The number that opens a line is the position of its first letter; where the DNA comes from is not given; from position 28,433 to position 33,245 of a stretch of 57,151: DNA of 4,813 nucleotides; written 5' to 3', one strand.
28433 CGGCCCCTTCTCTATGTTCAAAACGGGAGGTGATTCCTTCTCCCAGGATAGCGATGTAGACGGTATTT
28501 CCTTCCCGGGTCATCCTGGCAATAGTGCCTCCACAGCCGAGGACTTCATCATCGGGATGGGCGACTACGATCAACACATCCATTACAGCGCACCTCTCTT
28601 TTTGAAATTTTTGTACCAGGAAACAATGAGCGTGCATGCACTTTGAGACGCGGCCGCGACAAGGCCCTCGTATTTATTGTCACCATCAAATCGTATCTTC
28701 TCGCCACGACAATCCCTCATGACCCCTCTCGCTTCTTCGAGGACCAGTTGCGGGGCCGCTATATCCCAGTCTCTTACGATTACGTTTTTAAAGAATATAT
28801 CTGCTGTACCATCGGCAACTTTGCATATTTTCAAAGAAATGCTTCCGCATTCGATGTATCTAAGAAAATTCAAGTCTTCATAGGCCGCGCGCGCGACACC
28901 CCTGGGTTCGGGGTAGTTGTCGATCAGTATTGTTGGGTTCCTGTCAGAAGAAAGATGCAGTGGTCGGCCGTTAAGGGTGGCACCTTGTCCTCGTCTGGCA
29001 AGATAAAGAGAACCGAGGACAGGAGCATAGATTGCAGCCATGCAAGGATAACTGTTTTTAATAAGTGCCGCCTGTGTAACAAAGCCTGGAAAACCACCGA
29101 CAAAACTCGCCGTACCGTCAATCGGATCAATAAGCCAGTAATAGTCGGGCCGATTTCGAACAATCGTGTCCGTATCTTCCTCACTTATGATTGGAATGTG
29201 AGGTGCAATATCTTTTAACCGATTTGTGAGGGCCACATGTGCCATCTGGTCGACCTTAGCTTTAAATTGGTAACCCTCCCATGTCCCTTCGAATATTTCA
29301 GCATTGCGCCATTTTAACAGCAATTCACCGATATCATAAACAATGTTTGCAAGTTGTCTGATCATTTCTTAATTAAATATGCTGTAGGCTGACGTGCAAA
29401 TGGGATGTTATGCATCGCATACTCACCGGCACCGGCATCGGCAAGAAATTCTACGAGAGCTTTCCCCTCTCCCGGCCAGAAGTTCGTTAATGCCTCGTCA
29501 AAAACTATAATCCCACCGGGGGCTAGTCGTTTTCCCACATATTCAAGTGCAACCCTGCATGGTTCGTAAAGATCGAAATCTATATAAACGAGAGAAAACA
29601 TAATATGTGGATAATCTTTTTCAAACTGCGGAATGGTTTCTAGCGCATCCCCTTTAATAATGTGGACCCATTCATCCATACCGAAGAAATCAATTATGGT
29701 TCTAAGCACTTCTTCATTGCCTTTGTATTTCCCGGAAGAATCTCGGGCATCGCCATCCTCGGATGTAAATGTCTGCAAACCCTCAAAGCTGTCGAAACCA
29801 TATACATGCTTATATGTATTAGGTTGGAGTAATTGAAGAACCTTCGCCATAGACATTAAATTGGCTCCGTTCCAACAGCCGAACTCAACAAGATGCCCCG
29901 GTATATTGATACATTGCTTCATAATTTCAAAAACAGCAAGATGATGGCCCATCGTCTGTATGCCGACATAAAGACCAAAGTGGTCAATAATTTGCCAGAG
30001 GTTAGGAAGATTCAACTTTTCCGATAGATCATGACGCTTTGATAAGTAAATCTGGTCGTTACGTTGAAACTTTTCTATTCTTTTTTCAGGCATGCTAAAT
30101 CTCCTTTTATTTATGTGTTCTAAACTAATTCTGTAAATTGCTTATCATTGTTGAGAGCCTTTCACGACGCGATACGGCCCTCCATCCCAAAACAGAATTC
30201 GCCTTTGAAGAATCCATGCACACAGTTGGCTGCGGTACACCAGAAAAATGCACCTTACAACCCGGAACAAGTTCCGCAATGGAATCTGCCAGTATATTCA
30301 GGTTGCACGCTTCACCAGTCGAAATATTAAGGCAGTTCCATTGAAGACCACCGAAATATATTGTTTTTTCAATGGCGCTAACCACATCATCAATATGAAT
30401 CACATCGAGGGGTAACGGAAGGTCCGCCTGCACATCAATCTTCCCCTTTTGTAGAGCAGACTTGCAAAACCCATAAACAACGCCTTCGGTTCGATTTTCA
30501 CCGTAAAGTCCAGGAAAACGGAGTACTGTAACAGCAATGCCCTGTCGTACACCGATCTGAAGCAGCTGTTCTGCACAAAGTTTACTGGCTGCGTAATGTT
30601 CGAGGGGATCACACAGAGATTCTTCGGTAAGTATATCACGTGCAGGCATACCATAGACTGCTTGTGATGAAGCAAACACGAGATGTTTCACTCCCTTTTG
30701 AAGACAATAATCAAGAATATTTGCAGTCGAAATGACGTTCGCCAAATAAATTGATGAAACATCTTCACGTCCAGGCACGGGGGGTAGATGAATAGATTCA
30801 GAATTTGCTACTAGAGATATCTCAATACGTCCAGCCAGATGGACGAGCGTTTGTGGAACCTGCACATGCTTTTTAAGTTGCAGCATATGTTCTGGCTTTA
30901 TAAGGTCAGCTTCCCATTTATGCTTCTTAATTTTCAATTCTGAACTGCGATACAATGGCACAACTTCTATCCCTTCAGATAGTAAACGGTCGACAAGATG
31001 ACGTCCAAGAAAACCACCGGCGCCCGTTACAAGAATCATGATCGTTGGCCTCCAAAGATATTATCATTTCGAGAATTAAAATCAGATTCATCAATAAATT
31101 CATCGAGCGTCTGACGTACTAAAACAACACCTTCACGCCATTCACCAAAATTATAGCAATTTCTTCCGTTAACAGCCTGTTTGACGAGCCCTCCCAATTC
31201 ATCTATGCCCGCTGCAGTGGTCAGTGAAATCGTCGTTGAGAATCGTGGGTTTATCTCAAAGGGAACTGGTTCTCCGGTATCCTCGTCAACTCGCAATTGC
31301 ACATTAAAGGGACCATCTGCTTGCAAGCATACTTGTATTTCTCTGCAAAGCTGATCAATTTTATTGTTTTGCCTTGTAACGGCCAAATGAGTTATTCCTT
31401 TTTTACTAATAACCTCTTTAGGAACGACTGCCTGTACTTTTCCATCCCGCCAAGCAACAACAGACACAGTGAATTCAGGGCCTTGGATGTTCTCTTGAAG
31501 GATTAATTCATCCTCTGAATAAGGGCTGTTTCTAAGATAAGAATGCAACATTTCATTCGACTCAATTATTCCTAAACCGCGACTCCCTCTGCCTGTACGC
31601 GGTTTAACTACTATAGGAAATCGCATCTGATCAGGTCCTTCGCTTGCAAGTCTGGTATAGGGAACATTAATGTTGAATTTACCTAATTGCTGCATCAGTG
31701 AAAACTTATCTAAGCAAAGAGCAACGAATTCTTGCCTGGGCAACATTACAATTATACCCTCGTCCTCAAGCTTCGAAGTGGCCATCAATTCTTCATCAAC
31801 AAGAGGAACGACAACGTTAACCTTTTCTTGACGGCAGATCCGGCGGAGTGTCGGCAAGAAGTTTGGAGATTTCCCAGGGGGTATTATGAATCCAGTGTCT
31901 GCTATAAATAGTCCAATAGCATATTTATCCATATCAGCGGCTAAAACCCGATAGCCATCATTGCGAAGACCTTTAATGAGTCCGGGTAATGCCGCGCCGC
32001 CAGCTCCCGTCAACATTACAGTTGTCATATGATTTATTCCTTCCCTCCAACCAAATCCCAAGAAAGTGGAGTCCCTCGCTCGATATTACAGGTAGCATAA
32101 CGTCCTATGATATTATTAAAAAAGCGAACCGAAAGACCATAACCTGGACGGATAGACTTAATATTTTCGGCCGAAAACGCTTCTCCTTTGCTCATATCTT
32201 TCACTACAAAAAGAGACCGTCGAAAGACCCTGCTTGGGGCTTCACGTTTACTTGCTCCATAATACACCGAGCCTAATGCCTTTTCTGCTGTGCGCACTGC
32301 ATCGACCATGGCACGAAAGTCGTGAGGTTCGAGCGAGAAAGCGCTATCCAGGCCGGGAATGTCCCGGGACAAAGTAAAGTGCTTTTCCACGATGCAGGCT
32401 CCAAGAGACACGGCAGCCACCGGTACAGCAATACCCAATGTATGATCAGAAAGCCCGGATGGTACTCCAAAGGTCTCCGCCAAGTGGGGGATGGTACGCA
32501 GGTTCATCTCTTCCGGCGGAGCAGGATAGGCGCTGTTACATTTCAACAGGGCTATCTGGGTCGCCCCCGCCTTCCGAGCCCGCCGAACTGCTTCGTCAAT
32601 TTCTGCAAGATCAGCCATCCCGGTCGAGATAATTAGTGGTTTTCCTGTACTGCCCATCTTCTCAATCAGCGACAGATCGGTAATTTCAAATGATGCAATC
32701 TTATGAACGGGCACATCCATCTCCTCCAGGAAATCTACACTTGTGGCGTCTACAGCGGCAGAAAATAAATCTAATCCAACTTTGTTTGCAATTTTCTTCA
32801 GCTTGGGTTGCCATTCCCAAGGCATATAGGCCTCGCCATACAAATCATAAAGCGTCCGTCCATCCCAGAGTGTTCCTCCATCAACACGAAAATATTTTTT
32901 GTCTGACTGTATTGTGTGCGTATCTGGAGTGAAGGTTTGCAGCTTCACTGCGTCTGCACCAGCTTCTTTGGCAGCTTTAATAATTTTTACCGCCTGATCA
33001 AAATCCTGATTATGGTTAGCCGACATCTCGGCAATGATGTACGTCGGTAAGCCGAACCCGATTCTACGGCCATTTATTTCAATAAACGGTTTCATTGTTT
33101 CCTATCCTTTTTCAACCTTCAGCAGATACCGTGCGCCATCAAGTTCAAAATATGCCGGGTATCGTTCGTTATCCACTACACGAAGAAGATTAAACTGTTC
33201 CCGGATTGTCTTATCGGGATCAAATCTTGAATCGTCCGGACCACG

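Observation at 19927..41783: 22 tightly packed genes form a ~22-kb pseudaminic-acid type flagellin glycosylation island abutting the flagellin gene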

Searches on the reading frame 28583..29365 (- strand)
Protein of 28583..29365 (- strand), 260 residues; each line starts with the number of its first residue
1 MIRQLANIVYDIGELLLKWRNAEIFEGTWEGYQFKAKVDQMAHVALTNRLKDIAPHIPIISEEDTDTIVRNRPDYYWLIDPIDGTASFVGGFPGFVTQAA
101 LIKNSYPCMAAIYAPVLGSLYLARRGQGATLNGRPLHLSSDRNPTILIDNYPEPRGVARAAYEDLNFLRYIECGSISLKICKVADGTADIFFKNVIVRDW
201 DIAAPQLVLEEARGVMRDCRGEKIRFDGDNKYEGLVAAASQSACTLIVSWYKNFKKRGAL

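Call 6: search_protein_families(library=ncbifam, proteins=[window:28583-29365:-], max_evalue=0.00001)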
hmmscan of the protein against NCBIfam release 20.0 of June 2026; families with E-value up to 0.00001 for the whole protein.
window:28583-29365:- (260 aa): 7 families
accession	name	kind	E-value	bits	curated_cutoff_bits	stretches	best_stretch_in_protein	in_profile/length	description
TIGR01331.1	bisphos_cysQ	equivalog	9.9e-38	130.2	228.8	1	36-227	36-235/250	3'(2'),5'-bisphosphate nucleotidase CysQ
NF009321.0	PRK12676.1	equivalog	2.5e-31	108.7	264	1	37-248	46-259/264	bifunctional fructose-bisphosphatase/inositol-phosphate phosphatase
TIGR02067.1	his_9_HisN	equivalog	2e-28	99.5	275.15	1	37-230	38-235/252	histidinol-phosphatase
NF008182.0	PRK10931.1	equivalog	3.1e-24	85.4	379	1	38-226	40-230/246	3'(2'),5'-bisphosphate nucleotidase CysQ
NF008027.1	PRK10757.1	equivalog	3.1e-22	78.8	332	1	32-230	37-241/267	inositol-1-monophosphatase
NF010678.0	PRK14076.1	equivalog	1.7e-11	43.7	493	1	37-227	44-259/570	bifunctional NADP phosphatase/NAD kinase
TIGR01330.1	bisphos_HAL2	equivalog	9.3e-09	34.6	267.05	0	178-248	270-347/359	3'(2'),5'-bisphosphate nucleotidase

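Call 7: search_protein_families(library=pfam, proteins=[window:28583-29365:-], max_evalue=0.001)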
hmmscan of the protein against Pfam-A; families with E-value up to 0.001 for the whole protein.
window:28583-29365:- (260 aa): 1 family
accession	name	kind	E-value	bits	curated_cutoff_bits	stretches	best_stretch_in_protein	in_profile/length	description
PF00459.30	Inositol_P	-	1.4e-39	136.7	27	1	21-238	27-254/271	Inositol monophosphatase family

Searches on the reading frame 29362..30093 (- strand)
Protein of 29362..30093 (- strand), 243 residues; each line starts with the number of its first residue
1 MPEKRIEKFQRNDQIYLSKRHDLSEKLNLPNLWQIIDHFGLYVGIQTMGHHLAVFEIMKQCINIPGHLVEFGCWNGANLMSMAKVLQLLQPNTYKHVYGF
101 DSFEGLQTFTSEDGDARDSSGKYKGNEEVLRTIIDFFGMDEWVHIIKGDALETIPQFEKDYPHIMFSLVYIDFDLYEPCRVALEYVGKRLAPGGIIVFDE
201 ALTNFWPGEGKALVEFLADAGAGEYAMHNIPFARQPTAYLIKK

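Call 6: search_protein_families(library=ncbifam, proteins=[window:29362-30093:-], max_evalue=0.00001)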
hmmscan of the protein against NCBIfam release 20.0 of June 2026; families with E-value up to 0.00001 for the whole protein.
window:29362-30093:- (243 aa): 0 families

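Call 7: search_protein_families(library=pfam, proteins=[window:29362-30093:-], max_evalue=0.001)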
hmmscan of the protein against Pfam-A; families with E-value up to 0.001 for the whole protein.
window:29362-30093:- (243 aa): 3 families
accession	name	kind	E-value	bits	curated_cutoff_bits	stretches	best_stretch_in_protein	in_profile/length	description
PF05711.17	TylF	-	1.4e-16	61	23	1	63-203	90-231/264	Macrocin-O-methyltransferase (TylF)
PF13578.12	Methyltransf_24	-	9.6e-14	52.6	26.3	1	69-200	1-104/105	Methyltransferase domain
PF01596.23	Methyltransf_3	-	2.3e-05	24.3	22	1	126-203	81-157/204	O-methyltransferase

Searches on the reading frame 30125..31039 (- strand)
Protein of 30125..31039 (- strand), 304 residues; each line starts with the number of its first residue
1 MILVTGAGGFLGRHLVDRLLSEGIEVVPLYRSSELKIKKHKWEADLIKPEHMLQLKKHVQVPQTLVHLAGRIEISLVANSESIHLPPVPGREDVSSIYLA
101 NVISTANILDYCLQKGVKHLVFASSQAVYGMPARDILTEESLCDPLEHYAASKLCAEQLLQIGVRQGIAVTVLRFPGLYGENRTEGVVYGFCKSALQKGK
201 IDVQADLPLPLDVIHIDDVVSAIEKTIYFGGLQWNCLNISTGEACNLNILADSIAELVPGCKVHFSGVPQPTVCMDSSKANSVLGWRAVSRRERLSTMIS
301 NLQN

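Call 4: search_protein_families(library=ncbifam, proteins=[window:30125-31039:-], max_evalue=0.00001)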
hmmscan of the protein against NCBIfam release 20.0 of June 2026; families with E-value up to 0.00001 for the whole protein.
window:30125-31039:- (304 aa): 18 families
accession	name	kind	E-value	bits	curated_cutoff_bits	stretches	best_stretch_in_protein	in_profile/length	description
TIGR01179.1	galE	equivalog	3.4e-21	75.4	262.3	1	1-177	1-175/332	UDP-glucose 4-epimerase GalE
TIGR01746.1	Thioester-redct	subfamily_domain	3.7e-16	59.3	213.35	1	97-187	108-209/371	thioester reductase domain-containing protein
TIGR03466.1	HpnA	hypoth_equivalog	6.9e-16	58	367.65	1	2-173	3-165/327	hopanoid-associated sugar epimerase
TIGR02197.1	heptose_epim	equivalog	2.3e-15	56.6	274.6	1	2-258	1-260/316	ADP-glyceromanno-heptose 6-epimerase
TIGR04180.1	EDH_00030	hypoth_equivalog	1.8e-14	53.5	475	1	2-258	1-256/297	NAD-dependent 4,6-dehydratase LegB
NF042423.1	oxyalk_red_Shew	equivalog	2.8e-13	49.7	580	1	2-183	11-179/331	2-alkyl-3-oxoalkanoate reductase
TIGR01214.1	rmlD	equivalog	7.8e-13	48.1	224.05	1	2-206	2-178/285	dTDP-4-dehydrorhamnose reductase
NF043036.1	ErythonDh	equivalog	4.1e-11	42.7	325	1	2-177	3-178/321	D-erythronate dehydrogenase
NF042422.1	oxyalk_red_OleD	equivalog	4.2e-10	39.5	580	1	2-182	3-172/329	2-alkyl-3-oxoalkanoate reductase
TIGR01181.1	dTDP_gluc_dehyt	equivalog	1.4e-09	37.5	365.1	1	2-286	2-294/321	dTDP-glucose 4,6-dehydratase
TIGR01777.1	yfcH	hypoth_equivalog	3.6e-09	36.6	207.35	1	2-229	1-213/292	TIGR01777 family oxidoreductase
NF047837.1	UDPAcbARedWbcJ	equivalog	7.3e-08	31.7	500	0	118-223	70-180/372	UDP-2-acetamido-2,6-beta-L-arabino-hexul-4-ose reductase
NF058621.1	DiazavRedAvaA7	equivalog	9e-08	32.1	400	1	2-225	3-217/304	3-diazoavenalumate denitrifying reductase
NF004520.0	PRK05865.1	equivalog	3e-07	28.7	1509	1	2-241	3-185/854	sugar epimerase family protein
NF007956.0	PRK10675.1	subfamily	3.8e-07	29.5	394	1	2-161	3-161/338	UDP-glucose 4-epimerase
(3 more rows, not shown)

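Call 5: search_protein_families(library=pfam, proteins=[window:30125-31039:-], max_evalue=0.001)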
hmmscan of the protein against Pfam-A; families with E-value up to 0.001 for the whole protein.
window:30125-31039:- (304 aa): 7 families
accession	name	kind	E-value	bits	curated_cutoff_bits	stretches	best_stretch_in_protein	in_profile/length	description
PF01370.27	Epimerase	-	4.7e-32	111.8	20.9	1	2-223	1-221/240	NAD dependent epimerase/dehydratase family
PF16363.11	GDP_Man_Dehyd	-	1.7e-17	64.4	27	1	3-227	1-237/332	GDP-mannose 4,6 dehydratase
PF04321.23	RmlD_sub_bind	-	5.5e-16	58.9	27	1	2-256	3-229/287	RmlD substrate binding domain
PF01073.25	3Beta_HSD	-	5.6e-15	55.6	22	1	3-187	1-190/280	3-beta hydroxysteroid dehydrogenase/isomerase family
PF07993.18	NAD_binding_4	-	1.7e-13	50.8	20.1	2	92-221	103-256/258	Male sterility protein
PF13460.12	NAD_binding_10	-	2.1e-10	41.2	27.2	1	6-188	1-156/184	NAD(P)H-binding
PF02719.21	Polysacc_synt_2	-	1.3e-09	38.1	20.2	1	2-126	1-129/293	Polysaccharide biosynthesis protein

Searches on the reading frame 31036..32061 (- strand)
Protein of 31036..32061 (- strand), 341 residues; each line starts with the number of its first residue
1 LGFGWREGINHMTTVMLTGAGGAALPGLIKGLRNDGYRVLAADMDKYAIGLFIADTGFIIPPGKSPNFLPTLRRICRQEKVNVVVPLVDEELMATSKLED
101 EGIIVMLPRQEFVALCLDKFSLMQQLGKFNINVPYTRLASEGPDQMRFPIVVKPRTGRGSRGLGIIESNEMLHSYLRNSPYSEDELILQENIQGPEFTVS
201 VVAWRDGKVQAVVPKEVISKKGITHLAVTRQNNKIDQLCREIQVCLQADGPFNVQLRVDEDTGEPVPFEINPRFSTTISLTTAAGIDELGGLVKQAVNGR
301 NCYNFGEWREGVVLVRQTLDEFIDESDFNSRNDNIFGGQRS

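Call 4: search_protein_families(library=ncbifam, proteins=[window:31036-32061:-], max_evalue=0.00001)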
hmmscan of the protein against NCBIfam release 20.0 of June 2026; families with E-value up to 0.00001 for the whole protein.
window:31036-32061:- (341 aa): 15 families
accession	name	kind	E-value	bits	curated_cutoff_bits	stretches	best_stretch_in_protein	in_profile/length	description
NF009402.0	PRK12767.1-1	equivalog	2.2e-52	177.9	218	1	12-328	2-328/329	carbamoyl phosphate synthase-like protein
NF009405.0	PRK12767.1-4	equivalog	3.3e-50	170.9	390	1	33-325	23-317/320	carbamoyl phosphate synthase-like protein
NF009406.0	PRK12767.1-5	equivalog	1.9e-32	112.6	271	1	30-316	22-313/327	carbamoyl phosphate synthase-like protein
NF009404.0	PRK12767.1-3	equivalog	8.7e-28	97.2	316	1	35-299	24-309/344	carbamoyl phosphate synthase-like protein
NF009403.0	PRK12767.1-2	equivalog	5.2e-26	91.7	286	1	16-221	4-213/342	carbamoyl phosphate synthase-like protein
NF053643.1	Ddl_archaea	equivalog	1.4e-19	70.3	500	1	43-297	29-296/367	putative pseudomurein biosynthesis ATP-grasp protein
NF005315.0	PRK06849.1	equivalog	2.5e-13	49.8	406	1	10-282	2-284/389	hypothetical protein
NF002563.0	PRK02186.1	subfamily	1.2e-12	46.9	625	1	111-275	100-278/890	argininosuccinate lyase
NF002378.0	PRK01372.1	subfamily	1.7e-09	36.9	243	1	114-216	96-203/305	D-alanine--D-alanine ligase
NF011169.0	PRK14571.1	equivalog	1.9e-08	34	404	1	114-207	91-185/300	D-alanyl-alanine synthetase A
NF002527.0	PRK01966.1-3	equivalog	6.9e-07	28.8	310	1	105-221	105-229/332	D-alanine--D-alanine ligase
TIGR01205.1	D_ala_D_alaTIGR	subfamily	1.7e-06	27.2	245.65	1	113-206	101-205/318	D-alanine--D-alanine ligase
TIGR01369.1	CPSaseII_lrg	equivalog_domain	2.9e-06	25.2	1027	1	95-282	646-849/1052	carbamoyl-phosphate synthase (glutamine-hydrolyzing) large subunit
NF003671.0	PRK05294.1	equivalog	3.2e-06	25.1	599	1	95-284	643-848/1058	carbamoyl-phosphate synthase large subunit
TIGR03909.1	pyrrolys_PylC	equivalog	8.3e-06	24.8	248.3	1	79-204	60-179/374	3-methylornithine--L-lysine ligase PylC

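Call 5: search_protein_families(library=pfam, proteins=[window:31036-32061:-], max_evalue=0.001)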
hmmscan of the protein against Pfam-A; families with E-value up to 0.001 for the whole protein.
window:31036-32061:- (341 aa): 7 families
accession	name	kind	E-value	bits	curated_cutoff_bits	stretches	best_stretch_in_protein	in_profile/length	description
PF15632.11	ATPgrasp_Ter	-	3.6e-17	62.8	29.1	1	184-299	3-111/131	ATP-grasp in the biosynthetic pathway with Ter operon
PF02655.19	ATP-grasp_3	-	2e-14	54.5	23.2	1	116-277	1-160/160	ATP-grasp domain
PF21360.3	PylC-like_N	-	1.6e-11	44.6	27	1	35-99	21-85/96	PylC-like, N-terminal domain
PF07478.18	Dala_Dala_lig_C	-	1.3e-08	35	24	1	144-230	33-117/204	D-ala D-ala ligase C-terminus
PF13535.11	ATP-grasp_4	-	7.6e-07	29.3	27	1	147-275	2-154/160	ATP-grasp domain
PF02786.22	CPSase_L_D2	-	1e-05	25.6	19.8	1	144-286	35-193/211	Carbamoyl-phosphate synthase L chain, ATP binding domain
PF02222.28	ATP-grasp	-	7.4e-05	22.9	27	1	144-261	27-152/179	ATP-grasp domain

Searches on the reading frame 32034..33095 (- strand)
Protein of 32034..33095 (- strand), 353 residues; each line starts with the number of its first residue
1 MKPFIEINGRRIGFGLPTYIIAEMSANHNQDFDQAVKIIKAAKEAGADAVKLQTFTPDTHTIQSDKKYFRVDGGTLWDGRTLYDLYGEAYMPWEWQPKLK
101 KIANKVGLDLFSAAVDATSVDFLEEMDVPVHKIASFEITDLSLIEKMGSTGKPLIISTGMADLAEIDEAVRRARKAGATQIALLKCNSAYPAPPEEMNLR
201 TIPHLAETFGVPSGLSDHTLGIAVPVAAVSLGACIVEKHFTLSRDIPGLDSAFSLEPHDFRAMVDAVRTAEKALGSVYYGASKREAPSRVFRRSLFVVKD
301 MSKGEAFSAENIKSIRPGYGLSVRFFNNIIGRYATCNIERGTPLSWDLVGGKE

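Call 4: search_protein_families(library=ncbifam, proteins=[window:32034-33095:-], max_evalue=0.00001)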
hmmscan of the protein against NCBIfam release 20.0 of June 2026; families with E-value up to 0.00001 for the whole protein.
window:32034-33095:- (353 aa): 2 families
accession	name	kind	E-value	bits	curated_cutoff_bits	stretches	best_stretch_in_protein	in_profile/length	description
TIGR03586.1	PseI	equivalog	1.1e-141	471.7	340.25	1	18-344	2-327/327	pseudaminic acid synthase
TIGR03569.1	NeuB_NnaB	equivalog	5.4e-92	308.4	399.65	1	18-342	1-327/329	N-acetylneuraminate synthase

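Call 5: search_protein_families(library=pfam, proteins=[window:32034-33095:-], max_evalue=0.001)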
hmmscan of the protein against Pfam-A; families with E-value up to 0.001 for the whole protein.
window:32034-33095:- (353 aa): 2 families
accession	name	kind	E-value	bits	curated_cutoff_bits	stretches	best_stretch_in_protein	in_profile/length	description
PF03102.20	NeuB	-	5e-90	301.6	22.1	1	38-277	1-239/241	NeuB family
PF08666.17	SAF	-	1.4e-12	48.4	21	1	292-348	1-61/63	SAF domain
